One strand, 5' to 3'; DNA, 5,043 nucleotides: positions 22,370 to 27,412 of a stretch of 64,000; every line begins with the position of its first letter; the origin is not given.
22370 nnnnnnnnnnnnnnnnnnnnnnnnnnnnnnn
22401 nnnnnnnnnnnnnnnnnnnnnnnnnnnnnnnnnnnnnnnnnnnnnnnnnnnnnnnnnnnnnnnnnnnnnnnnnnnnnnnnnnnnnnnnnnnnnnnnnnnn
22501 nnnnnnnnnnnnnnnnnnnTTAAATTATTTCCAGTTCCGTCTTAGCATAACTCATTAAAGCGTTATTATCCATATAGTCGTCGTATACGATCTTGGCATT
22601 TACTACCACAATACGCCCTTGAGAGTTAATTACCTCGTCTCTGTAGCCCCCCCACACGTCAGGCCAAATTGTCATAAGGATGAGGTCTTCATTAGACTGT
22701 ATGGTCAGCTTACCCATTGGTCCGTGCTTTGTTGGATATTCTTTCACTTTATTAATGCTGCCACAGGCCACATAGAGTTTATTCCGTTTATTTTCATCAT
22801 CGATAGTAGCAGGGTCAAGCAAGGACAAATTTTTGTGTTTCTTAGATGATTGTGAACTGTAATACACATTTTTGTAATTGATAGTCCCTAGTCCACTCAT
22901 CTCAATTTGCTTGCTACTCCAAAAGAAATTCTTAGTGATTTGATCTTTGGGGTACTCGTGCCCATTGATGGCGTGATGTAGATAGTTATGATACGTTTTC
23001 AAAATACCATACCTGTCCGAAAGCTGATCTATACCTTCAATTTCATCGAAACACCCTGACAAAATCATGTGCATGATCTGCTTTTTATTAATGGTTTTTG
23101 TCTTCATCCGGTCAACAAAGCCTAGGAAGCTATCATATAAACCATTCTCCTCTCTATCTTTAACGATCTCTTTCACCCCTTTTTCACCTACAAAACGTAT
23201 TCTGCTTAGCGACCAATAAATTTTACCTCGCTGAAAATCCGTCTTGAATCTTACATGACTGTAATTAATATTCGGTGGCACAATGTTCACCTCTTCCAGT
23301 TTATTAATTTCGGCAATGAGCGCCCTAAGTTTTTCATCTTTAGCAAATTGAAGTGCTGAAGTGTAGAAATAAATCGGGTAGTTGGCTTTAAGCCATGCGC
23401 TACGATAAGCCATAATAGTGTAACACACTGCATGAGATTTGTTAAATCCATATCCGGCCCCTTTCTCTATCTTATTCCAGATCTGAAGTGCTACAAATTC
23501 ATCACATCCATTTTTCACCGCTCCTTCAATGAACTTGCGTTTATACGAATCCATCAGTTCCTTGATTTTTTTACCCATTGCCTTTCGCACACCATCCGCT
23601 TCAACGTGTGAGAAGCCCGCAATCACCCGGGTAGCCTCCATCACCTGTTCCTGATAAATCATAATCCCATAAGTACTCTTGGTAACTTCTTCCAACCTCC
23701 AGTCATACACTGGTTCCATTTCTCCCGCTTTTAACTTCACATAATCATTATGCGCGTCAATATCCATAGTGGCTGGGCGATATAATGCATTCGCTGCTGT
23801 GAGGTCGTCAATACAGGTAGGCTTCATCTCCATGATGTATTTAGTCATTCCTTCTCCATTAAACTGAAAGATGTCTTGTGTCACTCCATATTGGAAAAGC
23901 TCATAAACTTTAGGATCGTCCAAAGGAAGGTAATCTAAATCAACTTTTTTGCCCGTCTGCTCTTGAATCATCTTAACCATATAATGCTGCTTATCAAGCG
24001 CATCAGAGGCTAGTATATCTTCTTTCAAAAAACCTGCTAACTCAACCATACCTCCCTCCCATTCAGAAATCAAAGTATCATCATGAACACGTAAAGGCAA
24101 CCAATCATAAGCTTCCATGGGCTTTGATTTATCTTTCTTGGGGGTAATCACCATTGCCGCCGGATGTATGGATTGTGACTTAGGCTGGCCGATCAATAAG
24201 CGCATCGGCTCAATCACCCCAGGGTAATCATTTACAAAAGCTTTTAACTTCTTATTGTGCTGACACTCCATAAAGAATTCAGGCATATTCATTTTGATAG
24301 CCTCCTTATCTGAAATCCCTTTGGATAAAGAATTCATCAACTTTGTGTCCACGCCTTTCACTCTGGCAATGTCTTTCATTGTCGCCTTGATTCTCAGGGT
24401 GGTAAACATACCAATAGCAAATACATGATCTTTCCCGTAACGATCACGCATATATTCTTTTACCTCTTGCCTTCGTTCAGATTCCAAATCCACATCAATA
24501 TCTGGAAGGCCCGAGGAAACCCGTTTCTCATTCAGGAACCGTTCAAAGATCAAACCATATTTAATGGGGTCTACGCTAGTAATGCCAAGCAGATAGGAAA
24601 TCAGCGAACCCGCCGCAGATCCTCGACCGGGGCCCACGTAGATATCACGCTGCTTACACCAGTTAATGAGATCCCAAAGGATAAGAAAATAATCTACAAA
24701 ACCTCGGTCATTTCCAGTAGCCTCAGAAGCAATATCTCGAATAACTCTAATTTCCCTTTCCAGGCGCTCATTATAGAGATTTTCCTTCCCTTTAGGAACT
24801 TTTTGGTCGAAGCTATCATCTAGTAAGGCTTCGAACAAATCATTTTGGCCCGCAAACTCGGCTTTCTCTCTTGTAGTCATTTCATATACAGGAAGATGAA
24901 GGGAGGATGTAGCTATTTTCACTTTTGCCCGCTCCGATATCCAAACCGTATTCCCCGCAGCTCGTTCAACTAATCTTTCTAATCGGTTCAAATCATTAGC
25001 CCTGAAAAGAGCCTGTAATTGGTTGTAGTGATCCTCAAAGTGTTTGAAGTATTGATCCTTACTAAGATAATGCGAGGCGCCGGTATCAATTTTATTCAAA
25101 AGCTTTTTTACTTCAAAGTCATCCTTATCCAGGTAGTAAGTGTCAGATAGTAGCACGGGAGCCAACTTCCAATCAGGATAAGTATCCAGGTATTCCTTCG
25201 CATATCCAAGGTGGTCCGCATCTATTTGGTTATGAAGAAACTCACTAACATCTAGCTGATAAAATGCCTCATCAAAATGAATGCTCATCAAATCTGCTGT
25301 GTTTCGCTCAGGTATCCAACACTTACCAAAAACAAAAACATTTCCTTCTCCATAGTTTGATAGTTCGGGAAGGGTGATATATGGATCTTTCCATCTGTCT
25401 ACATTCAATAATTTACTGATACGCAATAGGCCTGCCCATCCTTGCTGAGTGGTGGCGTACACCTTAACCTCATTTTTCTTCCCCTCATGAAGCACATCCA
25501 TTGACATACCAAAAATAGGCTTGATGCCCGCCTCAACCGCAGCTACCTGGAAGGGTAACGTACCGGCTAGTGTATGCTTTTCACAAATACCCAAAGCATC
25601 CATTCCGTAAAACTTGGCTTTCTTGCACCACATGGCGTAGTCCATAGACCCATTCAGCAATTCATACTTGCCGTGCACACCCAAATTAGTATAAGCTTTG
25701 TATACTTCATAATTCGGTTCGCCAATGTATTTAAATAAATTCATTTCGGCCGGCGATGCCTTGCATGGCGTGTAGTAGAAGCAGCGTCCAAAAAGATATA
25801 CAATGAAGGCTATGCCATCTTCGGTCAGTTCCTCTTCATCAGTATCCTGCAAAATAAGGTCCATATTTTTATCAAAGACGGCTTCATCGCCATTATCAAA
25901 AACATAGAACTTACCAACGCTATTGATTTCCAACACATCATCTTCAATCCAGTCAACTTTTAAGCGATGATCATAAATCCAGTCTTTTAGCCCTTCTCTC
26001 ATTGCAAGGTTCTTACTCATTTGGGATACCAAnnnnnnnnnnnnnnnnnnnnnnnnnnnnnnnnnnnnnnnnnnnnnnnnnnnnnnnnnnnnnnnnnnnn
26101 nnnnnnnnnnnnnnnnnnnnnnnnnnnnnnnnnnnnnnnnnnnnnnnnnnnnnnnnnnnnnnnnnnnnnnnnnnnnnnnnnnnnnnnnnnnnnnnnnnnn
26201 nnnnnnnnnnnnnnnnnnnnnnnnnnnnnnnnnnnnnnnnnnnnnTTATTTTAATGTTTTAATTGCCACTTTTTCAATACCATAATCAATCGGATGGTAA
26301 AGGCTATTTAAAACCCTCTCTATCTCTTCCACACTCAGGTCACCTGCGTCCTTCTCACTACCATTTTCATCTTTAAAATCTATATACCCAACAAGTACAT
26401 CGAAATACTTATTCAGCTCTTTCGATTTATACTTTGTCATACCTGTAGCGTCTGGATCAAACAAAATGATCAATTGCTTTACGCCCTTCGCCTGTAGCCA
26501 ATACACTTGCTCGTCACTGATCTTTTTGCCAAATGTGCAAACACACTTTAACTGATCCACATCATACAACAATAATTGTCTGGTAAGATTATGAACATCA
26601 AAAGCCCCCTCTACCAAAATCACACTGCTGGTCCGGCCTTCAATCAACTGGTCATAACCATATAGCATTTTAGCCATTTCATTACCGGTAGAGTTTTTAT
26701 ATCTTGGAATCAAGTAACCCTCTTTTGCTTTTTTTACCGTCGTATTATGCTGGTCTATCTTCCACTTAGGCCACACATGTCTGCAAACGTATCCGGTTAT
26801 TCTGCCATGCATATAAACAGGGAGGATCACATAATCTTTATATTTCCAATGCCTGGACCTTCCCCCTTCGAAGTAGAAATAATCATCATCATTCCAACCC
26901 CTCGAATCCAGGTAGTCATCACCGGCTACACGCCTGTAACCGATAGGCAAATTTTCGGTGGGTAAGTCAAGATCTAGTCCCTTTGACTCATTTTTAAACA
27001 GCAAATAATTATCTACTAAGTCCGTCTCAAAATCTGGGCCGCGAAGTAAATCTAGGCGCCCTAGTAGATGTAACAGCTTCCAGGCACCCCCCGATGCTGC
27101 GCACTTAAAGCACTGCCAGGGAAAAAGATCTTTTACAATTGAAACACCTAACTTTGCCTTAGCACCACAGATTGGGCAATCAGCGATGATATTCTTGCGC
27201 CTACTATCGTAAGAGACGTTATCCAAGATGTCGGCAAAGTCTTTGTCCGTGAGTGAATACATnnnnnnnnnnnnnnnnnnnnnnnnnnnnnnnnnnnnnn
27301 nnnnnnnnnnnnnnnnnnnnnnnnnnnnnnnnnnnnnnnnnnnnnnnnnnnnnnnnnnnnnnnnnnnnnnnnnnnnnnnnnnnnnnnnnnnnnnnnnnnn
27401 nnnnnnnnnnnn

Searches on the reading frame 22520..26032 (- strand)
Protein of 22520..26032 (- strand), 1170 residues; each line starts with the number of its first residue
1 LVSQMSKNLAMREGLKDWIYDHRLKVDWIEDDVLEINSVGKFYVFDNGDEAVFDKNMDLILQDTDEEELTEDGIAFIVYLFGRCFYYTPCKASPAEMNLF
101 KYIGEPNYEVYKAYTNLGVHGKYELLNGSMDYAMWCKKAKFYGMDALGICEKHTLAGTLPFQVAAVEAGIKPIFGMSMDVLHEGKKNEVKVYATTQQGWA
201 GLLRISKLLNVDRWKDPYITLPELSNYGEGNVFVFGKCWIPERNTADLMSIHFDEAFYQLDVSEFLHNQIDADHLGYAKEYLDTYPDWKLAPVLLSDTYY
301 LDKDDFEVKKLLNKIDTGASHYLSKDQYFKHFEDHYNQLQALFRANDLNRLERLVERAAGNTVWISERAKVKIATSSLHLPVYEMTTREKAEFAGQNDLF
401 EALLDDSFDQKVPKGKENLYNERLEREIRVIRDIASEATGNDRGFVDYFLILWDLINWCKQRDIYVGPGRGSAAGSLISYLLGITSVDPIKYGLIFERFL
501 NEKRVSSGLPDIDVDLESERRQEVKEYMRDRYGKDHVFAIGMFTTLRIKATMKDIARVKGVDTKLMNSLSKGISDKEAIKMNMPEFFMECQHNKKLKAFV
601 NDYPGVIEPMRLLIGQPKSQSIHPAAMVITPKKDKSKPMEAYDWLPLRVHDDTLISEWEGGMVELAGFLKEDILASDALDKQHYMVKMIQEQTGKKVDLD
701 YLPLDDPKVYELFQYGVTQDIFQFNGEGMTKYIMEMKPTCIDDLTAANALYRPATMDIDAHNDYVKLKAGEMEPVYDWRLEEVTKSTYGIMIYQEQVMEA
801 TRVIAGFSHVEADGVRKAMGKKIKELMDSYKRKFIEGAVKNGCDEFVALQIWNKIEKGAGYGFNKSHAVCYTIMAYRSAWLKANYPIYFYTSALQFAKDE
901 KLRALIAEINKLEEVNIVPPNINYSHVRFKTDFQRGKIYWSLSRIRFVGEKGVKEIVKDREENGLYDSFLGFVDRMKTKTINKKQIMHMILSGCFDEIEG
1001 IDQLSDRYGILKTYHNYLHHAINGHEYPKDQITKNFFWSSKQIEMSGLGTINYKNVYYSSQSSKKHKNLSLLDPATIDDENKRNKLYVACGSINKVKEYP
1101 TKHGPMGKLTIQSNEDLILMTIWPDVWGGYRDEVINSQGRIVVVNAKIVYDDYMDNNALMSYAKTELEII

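Call 71: search_protein_families(library=pfam, proteins=[window:22520-26032:-], max_evalue=0.01)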
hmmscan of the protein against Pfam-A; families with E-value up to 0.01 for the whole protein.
window:22520-26032:- (1170 aa): 4 families
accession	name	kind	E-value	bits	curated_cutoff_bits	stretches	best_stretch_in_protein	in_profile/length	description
PF07733.18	DNA_pol3_alpha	-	3e-67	227.4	23.9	1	401-675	4-260/260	Bacterial DNA polymerase III alpha NTPase domain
PF17657.6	DNA_pol3_finger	-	2.4e-49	167.3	22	1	683-842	6-166/166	Bacterial DNA polymerase III alpha subunit finger domain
PF14579.12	HHH_6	-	3.1e-19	69.4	25.6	1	915-999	2-84/90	Helix-hairpin-helix motif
PF02811.25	PHP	-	1.7e-11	45.2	26.4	1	118-230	3-117/164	PHP domain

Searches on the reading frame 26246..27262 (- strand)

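Call 71: search_protein_families(library=pfam, proteins=[window:26246-27262:-], max_evalue=0.01)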
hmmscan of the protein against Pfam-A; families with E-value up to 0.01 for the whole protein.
window:26246-27262:- (338 aa): 2 families
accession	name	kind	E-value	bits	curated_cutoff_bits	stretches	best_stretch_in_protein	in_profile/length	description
PF01751.28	Toprim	-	0.00045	20.8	23.1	1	214-275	2-70/96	Toprim domain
PF13155.12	Toprim_2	-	0.0017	19.1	22.1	1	215-279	1-60/88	Toprim-like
